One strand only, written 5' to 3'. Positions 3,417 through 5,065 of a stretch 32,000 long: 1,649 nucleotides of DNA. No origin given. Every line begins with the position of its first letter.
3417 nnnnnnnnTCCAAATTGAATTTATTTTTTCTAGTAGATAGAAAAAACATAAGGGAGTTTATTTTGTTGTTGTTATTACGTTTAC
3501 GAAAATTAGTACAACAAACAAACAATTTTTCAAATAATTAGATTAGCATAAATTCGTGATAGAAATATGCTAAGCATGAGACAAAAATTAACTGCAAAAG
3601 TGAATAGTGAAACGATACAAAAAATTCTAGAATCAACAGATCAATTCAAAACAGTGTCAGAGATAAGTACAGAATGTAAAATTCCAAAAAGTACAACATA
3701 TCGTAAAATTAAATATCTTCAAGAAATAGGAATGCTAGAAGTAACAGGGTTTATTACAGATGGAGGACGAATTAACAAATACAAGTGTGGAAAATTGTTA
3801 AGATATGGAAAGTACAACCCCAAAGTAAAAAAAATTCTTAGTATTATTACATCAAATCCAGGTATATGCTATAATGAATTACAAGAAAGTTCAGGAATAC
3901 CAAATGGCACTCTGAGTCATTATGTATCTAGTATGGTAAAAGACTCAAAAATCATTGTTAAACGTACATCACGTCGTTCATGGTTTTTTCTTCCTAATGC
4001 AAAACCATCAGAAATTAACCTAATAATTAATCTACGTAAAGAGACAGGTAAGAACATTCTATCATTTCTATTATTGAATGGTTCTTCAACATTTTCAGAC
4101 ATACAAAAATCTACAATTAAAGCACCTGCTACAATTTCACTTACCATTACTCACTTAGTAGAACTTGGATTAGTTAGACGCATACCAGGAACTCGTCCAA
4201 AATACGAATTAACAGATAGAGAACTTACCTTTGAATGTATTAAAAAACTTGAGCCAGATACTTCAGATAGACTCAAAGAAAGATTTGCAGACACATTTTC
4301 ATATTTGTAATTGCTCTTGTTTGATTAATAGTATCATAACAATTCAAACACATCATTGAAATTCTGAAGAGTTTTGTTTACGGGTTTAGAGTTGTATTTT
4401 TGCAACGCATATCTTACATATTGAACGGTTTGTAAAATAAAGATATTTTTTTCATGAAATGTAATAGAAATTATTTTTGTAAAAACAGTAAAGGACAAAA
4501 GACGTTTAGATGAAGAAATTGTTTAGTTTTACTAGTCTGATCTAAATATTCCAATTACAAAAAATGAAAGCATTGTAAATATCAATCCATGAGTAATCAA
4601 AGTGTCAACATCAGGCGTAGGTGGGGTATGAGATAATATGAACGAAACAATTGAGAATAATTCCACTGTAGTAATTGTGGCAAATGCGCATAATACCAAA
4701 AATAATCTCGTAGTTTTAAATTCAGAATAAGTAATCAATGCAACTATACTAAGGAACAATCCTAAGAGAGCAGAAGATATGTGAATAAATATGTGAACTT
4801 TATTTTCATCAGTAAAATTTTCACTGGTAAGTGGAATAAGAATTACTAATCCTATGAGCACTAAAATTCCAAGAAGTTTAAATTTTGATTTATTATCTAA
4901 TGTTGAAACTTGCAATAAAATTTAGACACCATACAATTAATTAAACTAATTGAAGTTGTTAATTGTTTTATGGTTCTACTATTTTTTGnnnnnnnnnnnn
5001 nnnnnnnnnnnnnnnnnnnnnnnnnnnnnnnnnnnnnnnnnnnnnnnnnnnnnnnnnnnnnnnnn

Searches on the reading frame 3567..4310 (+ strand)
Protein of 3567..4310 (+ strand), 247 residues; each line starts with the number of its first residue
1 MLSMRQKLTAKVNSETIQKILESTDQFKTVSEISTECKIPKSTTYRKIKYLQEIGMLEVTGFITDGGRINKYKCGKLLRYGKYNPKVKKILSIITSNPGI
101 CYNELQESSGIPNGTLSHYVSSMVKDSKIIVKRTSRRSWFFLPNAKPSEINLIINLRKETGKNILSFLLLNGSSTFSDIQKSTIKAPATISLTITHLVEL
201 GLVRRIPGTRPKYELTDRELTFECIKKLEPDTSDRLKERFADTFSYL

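Call 6: search_protein_families(library=pfam, proteins=[window:3567-4310:+], max_evalue=0.01)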
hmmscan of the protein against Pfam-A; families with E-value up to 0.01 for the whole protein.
window:3567-4310:+ (247 aa): 10 families
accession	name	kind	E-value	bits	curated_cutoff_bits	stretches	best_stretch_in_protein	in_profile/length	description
PF13412.12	HTH_24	-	6.2e-16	58.2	21.9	1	86-126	4-44/48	Winged helix-turn-helix DNA-binding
PF01978.25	TrmB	-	3.7e-11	43.2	25.6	2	165-218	14-67/68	Sugar-specific transcriptional regulator TrmB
PF09339.16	HTH_IclR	-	4e-10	39.7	22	1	26-58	17-49/52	IclR helix-turn-helix domain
PF01022.26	HTH_5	-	1.8e-08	34.5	22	0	27-58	15-46/47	Bacterial regulatory protein, arsR family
PF12802.13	MarR_2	-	1.3e-07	32.1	27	0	26-61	20-54/61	MarR family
PF12840.13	HTH_20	-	8.1e-07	29.4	27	1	28-59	19-50/51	Helix-turn-helix domain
PF01047.28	MarR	-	6.7e-06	26.3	24.6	0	170-207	14-51/59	MarR family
PF24033.1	DUF7342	-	2.2e-05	24.9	31.6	0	14-60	4-50/150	Family of unknown function (DUF7342)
PF24266.1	HTH_HVO_0163_N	-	6.8e-05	23.3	31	1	88-149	5-66/70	HVO_0163, N-terminal HTH domain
PF13601.12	HTH_34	-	0.00031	21.3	27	0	89-133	4-48/80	Winged helix DNA-binding domain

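Call 9: find_homologous_proteins(query=window:3567-4307:+)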
Query window:3567-4307:+ (247 aa): 64 proteins with E <= 0.001 among 426 candidates.
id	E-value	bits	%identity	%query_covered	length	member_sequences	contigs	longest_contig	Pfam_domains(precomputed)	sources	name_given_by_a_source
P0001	2.1e-154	530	100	99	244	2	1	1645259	PF01047.29,PF12840.14,PF13412.13,PF01978.26,PF01022.27,PF24033.2,PF09339.17,PF12802.14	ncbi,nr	ncbi:winged helix-turn-helix transcriptional regulator [Nitrosopumilus maritimus]|nr:winged helix-tu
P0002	6.9e-120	417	80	99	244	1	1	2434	PF12840.14,PF13412.13,PF01978.26,PF01022.27,PF09339.17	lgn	-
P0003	1.8e-119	415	79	99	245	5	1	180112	PF13412.13,PF01978.26,PF01022.27,PF09339.17,PF24266.2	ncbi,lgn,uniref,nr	ncbi:transcriptional regulator TrmB protein [Marine Group I thaumarchaeote SCGC AAA799-D11]|uniref:T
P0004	2.0e-119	415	81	93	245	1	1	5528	PF13412.13,PF01978.26,PF09339.17,PF24266.2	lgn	-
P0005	1.7e-114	399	76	96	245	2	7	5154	PF12840.14,PF13412.13,PF01978.26,PF01022.27,PF09339.17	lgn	-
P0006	2.8e-110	385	73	97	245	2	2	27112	PF01047.29,PF12840.14,PF13412.13,PF01978.26,PF01022.27,PF09339.17,PF12802.14,PF24266.2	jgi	-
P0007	4.2e-109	381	72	97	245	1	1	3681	PF12840.14,PF13412.13,PF01978.26,PF01022.27,PF09339.17,PF24266.2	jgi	-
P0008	4.4e-108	378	71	96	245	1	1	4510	PF12840.14,PF13412.13,PF01978.26,PF09339.17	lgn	-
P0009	5.8e-108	378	71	99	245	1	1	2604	PF12840.14,PF13412.13,PF01978.26,PF01022.27,PF09339.17,PF24266.2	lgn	-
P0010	5.8e-108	378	74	93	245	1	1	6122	PF13412.13,PF01978.26,PF09339.17,PF24266.2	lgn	-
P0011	1.2e-107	377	70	95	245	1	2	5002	PF13412.13,PF01978.26,PF09339.17,PF24266.2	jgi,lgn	-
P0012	2.2e-107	376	69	97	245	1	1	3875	PF12840.14,PF13412.13,PF01978.26,PF01022.27,PF24033.2,PF09339.17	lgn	-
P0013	1.3e-104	367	69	97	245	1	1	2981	PF01047.29,PF12840.14,PF13412.13,PF01978.26,PF01022.27,PF09339.17,PF12802.14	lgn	-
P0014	3.5e-104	365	89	78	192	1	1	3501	PF13412.13,PF01978.26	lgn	-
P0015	2.0e-98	346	67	96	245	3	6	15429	PF13412.13,PF01978.26,PF01022.27,PF09339.17,PF24266.2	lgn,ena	-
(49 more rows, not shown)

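Call 14: find_related_loci(query=A1, collection=genome_contigs, flank=10000)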
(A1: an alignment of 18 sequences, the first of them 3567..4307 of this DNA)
Query A1 (247 aa) in genome_contigs; peptide patterns used: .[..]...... (x = any residue, [..] = any of these).
60 stretches matched a pattern; 21 encode a relative of the query (tblastn E <= 1e-3); 21 distinct loci.
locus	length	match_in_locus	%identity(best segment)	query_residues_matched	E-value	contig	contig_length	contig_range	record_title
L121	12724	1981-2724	78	1-247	5e-128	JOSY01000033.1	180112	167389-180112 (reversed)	Marine Group I thaumarchaeote SCGC AAA799-D11 AAA799D11_65, whole genome shotgun sequence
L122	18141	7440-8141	46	14-247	1e-65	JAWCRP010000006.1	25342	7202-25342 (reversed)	MAG: Candidatus Nitrosotenuis sp. isolate JZ-2_202007_bins_128 JZ-2_202007_bins_128_scaffold_6, whole genome shotgun seq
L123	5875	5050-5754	44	12-247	1e-61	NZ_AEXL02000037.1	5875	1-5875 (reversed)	Candidatus Nitrosopumilus salarius BD31 contig00040, whole genome shotgun sequence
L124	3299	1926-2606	46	20-247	1e-59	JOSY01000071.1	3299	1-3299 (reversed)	Marine Group I thaumarchaeote SCGC AAA799-D11 AAA799D11_141, whole genome shotgun sequence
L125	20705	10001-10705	46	12-247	7e-60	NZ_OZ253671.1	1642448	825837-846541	MAG: Nitrosopumilus sp. isolate a7174fe6-efbc-48e7-936d-e4c6e82819a1 chromosome 1, complete sequence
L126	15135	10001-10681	45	20-247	2e-59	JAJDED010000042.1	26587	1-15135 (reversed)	MAG: Planctomycetota bacterium isolate OFTM151 OFTM151_41, whole genome shotgun sequence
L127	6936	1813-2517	44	12-247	3e-59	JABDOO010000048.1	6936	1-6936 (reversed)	MAG: Nitrosopumilus sp. isolate Site_A32 k127_426993, whole genome shotgun sequence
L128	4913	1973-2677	44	12-247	3e-59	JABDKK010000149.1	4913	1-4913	MAG: Nitrosopumilus sp. isolate SS_bin_47 k127_617879, whole genome shotgun sequence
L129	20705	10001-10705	45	12-247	2e-58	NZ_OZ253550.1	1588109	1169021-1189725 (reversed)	MAG: Nitrosopumilus sp. isolate b6ab8db1-e288-4189-af5a-9604fbca7118 chromosome 1, complete sequence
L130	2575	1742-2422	42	20-247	4e-54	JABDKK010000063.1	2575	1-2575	MAG: Nitrosopumilus sp. isolate SS_bin_47 k127_981316, whole genome shotgun sequence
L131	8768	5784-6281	40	84-247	1e-35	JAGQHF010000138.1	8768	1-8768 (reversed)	MAG: Nitrosarchaeum sp. isolate HKST03 k127_1153142, whole genome shotgun sequence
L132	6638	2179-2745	37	56-247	3e-35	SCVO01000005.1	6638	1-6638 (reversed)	MAG: Candidatus Nitrosotenuis sp. isolate GW928_bin.17 GW928_bin.17-1664, whole genome shotgun sequence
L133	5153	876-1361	41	86-247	3e-33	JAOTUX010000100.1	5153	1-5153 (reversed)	MAG: Nitrosopumilus sp. isolate 13_May_SF_Bin26 13_May_SF_Bin26_scaffold_1893_c1, whole genome shotgun sequence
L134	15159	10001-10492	35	84-247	2e-31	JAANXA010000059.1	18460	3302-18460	MAG: Nitrosopumilus sp. isolate SuakinDeep_MAG45_8 MAG458_59, whole genome shotgun sequence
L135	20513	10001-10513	36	67-246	4e-31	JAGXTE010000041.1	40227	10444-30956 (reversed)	MAG: Nitrosarchaeum sp. isolate CROMO_BS_83_3_0 c_000000708500, whole genome shotgun sequence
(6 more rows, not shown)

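Call 44: search_solved_structures(query=A1, max_evalue=1)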
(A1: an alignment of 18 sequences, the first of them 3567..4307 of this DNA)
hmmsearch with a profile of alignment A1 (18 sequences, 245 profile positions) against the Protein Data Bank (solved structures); distinct sequences matched with E-value up to 1: 34.
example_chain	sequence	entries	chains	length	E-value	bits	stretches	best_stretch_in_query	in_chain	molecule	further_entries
1uly_A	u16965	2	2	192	0.0064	18.9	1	9-74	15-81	hypothetical protein PH1932 | hypothetical transcription regulator protein, PH1932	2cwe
5duk_A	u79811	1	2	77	0.024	17.1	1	88-141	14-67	putative DNA binding protein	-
9xd4_A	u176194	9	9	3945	0.034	16.5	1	90-156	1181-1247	RNA-directed RNA polymerase L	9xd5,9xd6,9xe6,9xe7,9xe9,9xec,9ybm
22te_A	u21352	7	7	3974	0.035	16.5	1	90-156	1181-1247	RNA-directed RNA polymerase L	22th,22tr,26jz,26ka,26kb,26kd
9t0e_A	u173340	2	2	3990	0.035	16.5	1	90-156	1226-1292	RNA-directed RNA polymerase L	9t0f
2efq_A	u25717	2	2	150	0.038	16.4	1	87-127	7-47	150aa long hypothetical transcriptional regulator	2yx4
7fby_A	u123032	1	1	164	0.042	16.3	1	157-213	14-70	Transcriptional regulatory protein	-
2cyy_A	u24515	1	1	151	0.047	16.1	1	157-204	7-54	Putative HTH-type transcriptional regulator PH1519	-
9w4v_A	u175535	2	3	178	0.049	16.1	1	157-212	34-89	Uncharacterized HTH-type transcriptional regulator PH0140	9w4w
2efn_A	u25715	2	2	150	0.055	15.9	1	87-127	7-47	150aa long hypothetical transcriptional regulator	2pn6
1ri7_A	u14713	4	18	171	0.057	15.8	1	14-204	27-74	Putative transcriptional regulator | Putative HTH-type transcriptional regulator PH1519 | Uncharacterized HTH-type transcriptional regulator PH1519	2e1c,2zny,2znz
25xl_A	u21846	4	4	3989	0.058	15.8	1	92-156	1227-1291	RNA-directed RNA polymerase L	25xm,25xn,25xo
2efo_A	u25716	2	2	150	0.059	15.8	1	87-127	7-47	150aa long hypothetical transcriptional regulator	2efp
2e7w_A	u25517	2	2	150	0.059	15.8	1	87-127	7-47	150aa long hypothetical transcriptional regulator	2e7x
2pmh_A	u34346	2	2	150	0.06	15.8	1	87-127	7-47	150aa long hypothetical transcriptional regulator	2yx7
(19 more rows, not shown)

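Call 52: predict_structure(alignment_id=A1)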
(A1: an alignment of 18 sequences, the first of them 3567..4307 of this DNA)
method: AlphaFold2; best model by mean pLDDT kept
length: 247 residues; sequences in the alignment: 18
mean_pLDDT: 82.8   pTM: 0.61
mean pLDDT of the five models: 82.8, 81.4, 80.6, 75.2, 72.6
residues with pLDDT >= 90: 114; 70-90: 91; 50-70: 29; < 50: 13
segments of 3 or more residues with pLDDT < 50: 1-9, 245-247
pLDDT, mean of each block of 10 residues (from residue 1): 42 76 87 92 88 79 78 68 77 92 92 90 88 89 91 91 92 93 89 94 92 93 83 56 48
secondary structure, 60 per line:
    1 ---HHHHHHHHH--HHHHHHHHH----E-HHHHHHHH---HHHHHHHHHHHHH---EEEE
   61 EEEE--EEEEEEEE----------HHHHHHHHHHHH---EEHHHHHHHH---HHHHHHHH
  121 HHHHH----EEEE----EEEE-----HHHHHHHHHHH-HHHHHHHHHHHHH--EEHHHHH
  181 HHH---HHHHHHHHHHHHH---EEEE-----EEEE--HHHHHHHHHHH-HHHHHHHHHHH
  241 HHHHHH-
elements in order: H4-12 H15-23 H30-37 H41-53 E57-64 E67-74 H85-96 H102-109 H113-125 E130-133 E138-141 H147-157 H159-171 H176-183 H187-199 E203-206 E212-215 H218-228 H230-246

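Call 54: find_homologous_proteins(query=A1, max_evalue=0.001)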
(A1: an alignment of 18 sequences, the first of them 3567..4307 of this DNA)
Query A1 (18 sequences) (247 aa, profile of the alignment): 188 proteins with E <= 0.001 among 5381 candidates; the best 120 are listed.
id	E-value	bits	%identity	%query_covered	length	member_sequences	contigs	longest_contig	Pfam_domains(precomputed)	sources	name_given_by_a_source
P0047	5.2e-120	417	43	96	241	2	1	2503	PF13412.13,PF01978.26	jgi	jgi:DNA-binding HxlR family transcriptional regulator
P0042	5.5e-120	417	44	92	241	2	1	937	PF12840.14,PF13412.13,PF01978.26,PF01022.27,PF13601.13,PF09339.17,PF12802.14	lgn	-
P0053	8.5e-120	417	43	92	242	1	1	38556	PF13412.13,PF01978.26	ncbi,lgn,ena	-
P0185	2.4e-119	415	43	93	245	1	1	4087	PF12840.14,PF13412.13,PF01978.26,PF01022.27,PF13601.13,PF09339.17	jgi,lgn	-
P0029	2.6e-119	415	46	92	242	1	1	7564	PF13412.13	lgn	-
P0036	2.8e-119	415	46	92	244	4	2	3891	PF12840.14,PF13412.13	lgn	-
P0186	5.3e-119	414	43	96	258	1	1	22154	PF12840.14,PF13412.13,PF01978.26,PF01022.27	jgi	-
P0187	8.1e-119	413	42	96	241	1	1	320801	PF12840.14,PF13412.13,PF01978.26,PF09339.17,PF12802.14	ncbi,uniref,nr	ncbi:hypothetical protein C6990_00820 [Nitrosopumilus sp. b3]|uniref:winged helix-turn-helix transcr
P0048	9.4e-119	413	44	92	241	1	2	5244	PF12840.14,PF13412.13,PF01978.26,PF01022.27,PF12802.14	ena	-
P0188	1.2e-118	413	43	96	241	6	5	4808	PF13412.13,PF01978.26,PF09339.17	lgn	-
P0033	1.5e-118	412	45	92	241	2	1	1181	PF12840.14,PF13412.13,PF01978.26,PF01022.27,PF09339.17,PF12802.14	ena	-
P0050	4.9e-118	411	43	96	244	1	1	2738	PF12840.14,PF13412.13,PF01978.26,PF01022.27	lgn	-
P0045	5.5e-118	411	43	96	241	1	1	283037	PF13412.13,PF01978.26,PF13601.13,PF12802.14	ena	-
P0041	1.8e-117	409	44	92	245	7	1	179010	PF01047.29,PF13412.13,PF01978.26,PF01022.27,PF13601.13,PF09339.17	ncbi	ncbi:hypothetical protein [Nitrosopumilus sp. S6]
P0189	2.5e-117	408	42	96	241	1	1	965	PF12840.14,PF13412.13,PF01978.26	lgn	-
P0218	1.4e-69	252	42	94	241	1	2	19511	PF01047.29,PF13412.13,PF01978.26,PF01022.27,PF13601.13,PF09339.17,PF12802.14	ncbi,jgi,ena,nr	ncbi:MAG TPA: helix-turn-helix domain-containing protein [Candidatus Nitrosotalea sp.]|nr:helix-turn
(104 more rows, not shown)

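Call 55: find_encoding_contigs(protein=P0218, flank=10000, max_places=2)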
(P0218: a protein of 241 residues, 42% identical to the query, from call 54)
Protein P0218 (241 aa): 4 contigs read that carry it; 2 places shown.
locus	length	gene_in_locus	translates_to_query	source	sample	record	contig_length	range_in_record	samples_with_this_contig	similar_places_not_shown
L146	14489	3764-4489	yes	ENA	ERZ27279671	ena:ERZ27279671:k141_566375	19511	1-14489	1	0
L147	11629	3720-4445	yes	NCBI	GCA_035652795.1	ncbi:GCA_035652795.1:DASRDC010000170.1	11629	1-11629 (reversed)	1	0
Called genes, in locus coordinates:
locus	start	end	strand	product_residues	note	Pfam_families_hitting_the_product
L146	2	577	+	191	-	?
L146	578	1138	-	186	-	PF01325:Fe_dep_repress, PF02742:Fe_dep_repr_C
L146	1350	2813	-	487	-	PF24684:Vgb_lyase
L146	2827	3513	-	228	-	-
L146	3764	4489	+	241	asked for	PF13412:HTH_24 (faint), PF01022:HTH_5 (faint), PF01047:MarR (faint), PF01978:TrmB (faint), PF09339:HTH_IclR (faint), PF13601:HTH_34 (faint), PF12802:MarR_2 (faint)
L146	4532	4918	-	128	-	-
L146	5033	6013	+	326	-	PF00127:Copper-bind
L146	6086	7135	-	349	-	-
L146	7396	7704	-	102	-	-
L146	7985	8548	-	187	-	PF02441:Flavoprotein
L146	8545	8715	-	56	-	-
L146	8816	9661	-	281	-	PF00581:Rhodanese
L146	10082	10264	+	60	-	PF13340:DUF4096 (weak)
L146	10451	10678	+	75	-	-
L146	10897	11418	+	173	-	-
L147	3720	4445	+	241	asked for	PF13412:HTH_24 (faint), PF01022:HTH_5 (faint), PF01047:MarR (faint), PF01978:TrmB (faint), PF09339:HTH_IclR (faint), PF13601:HTH_34 (faint), PF12802:MarR_2 (faint)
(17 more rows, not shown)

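Call 56: fold_search(model_id=the predicted structure, library=pdb)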
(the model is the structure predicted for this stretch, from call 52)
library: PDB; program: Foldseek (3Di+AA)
matches with E <= 10: 1748; with E <= 0.001: 20
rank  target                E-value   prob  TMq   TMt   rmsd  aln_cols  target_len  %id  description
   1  8cli_A                5.7e-06  1.00  0.26  0.14  22.5       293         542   12  TFIIIC TauB-DNA monomer (released 2023-06-21)
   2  8iue_P                2.8e-05  1.00  0.26  0.22  15.4       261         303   14  RNA polymerase III pre-initiation complex melting complex 1 (released 2023-05-24)
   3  1lva                  4.9e-05  1.00  0.26  0.26  12.9       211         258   14  Crystal structure of a C-terminal fragment of Moorella thermoacetica elongation factor SelB (released 2002-08-21)
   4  8b9x_B                5.4e-05  1.00  0.28  0.27  16.8       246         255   15  Chimeric protein of human UFM1 E3 ligase, UFL1, and DDRGK1 (released 2023-10-25)
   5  8b9x_A                6.0e-05  1.00  0.28  0.27  16.7       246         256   15  Chimeric protein of human UFM1 E3 ligase, UFL1, and DDRGK1 (released 2023-10-25)
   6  9fso_F                9.7e-05  1.00  0.28  0.25  14.0       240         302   15  Human RNA Polymerase III Class III Open Pre-initiation Complex 1 (OC1) (released 2025-01-15)
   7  3lmm_D                1.0e-04  1.00  0.21  0.11  14.7       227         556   13  Crystal Structure of the DIP2311 protein from Corynebacterium diphtheriae, Northeast Structural Genomics Consortium Ta (released 2010-02-16)
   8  2uwm_A                1.1e-04  1.00  0.24  0.28  15.3       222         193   12  C-TERMINAL DOMAIN(WH2-WH4) OF ELONGATION FACTOR SELB IN COMPLEX WITH SECIS RNA (released 2007-05-08)
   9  3lmm_B                2.6e-04  1.00  0.22  0.11  14.8       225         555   12  Crystal Structure of the DIP2311 protein from Corynebacterium diphtheriae, Northeast Structural Genomics Consortium Ta (released 2010-02-16)
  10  7d58_O                2.8e-04  1.00  0.31  0.19  22.0       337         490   10  cryo-EM structure of human RNA polymerase III in elongating state (released 2021-02-17)
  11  8ffz_B                3.8e-04  1.00  0.33  0.12  20.4       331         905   11  TFIIIA-TFIIIC-Brf1-TBP complex bound to 5S rRNA gene (released 2023-06-21)
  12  5afq_B                5.5e-04  1.00  0.27  0.17  17.7       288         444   10  Crystal structure of RPC62 - RPC32 beta (released 2015-10-07)
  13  9fd2_g                5.8e-04  0.99  0.20  0.22  23.9       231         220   13  Structure of Pol II-TC-NER-STK19 complex (released 2024-11-13)
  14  2xub                  6.4e-04  1.00  0.27  0.17  17.7       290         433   11  Human RPC62 subunit structure (released 2011-03-02)
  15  6juv_A                6.4e-04  1.00  0.23  0.29  17.3       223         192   12  Crytsal structure of ScpB derived from Pyrococcus yayanosii (released 2020-01-22)
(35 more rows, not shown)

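Call 69: search_protein_families(library=ncbifam, proteins=[window:3567-4310:+], max_evalue=0.01)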
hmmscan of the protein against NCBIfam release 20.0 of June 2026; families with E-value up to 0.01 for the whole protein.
window:3567-4310:+ (247 aa): 7 families
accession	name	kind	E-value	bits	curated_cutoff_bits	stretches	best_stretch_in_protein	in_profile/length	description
NF053606.1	Sta1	subfamily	9.8e-07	28.8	80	0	159-206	20-67/100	Sta1 family transcriptional regulator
NF040939.2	trans_reg_lrs14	equivalog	2.6e-06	27.4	90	0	159-215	21-83/103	Lrs14 family HTH-type transcriptional regulator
NF033788.1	HTH_metalloreg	subfamily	2.6e-06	27.1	55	0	89-143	15-69/77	metalloregulator ArsR/SmtB family transcription factor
NF053755.1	MsvR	equivalog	1.3e-05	25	220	1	158-205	12-58/236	transcriptional factor MsvR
TIGR01884.1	cas_HTH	subfamily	5.9e-05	22.5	60.2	0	16-60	143-189/202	CRISPR-associated CARF protein Csa3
NF053660.1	ORF80_fam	equivalog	0.00079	19.3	95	0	88-130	5-47/70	ORF80 family leucine zipper DNA-binding protein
NF040947.1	trans_reg_LysM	equivalog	0.0074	16.1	180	0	159-206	3-50/136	HTH-type transcriptional regulator LysM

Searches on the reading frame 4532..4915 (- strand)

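Call 6: search_protein_families(library=pfam, proteins=[window:4532-4915:-], max_evalue=0.01)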
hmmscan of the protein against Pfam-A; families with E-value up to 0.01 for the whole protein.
window:4532-4915:- (127 aa): 0 families

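Call 69: search_protein_families(library=ncbifam, proteins=[window:4532-4915:-], max_evalue=0.01)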
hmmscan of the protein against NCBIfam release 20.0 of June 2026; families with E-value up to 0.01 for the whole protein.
window:4532-4915:- (127 aa): 1 family
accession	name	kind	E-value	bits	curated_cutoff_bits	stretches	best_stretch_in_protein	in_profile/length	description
NF045886.1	PhCholSynLeg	equivalog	0.0047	16.5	440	1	4-89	156-240/250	phosphatidylcholine synthase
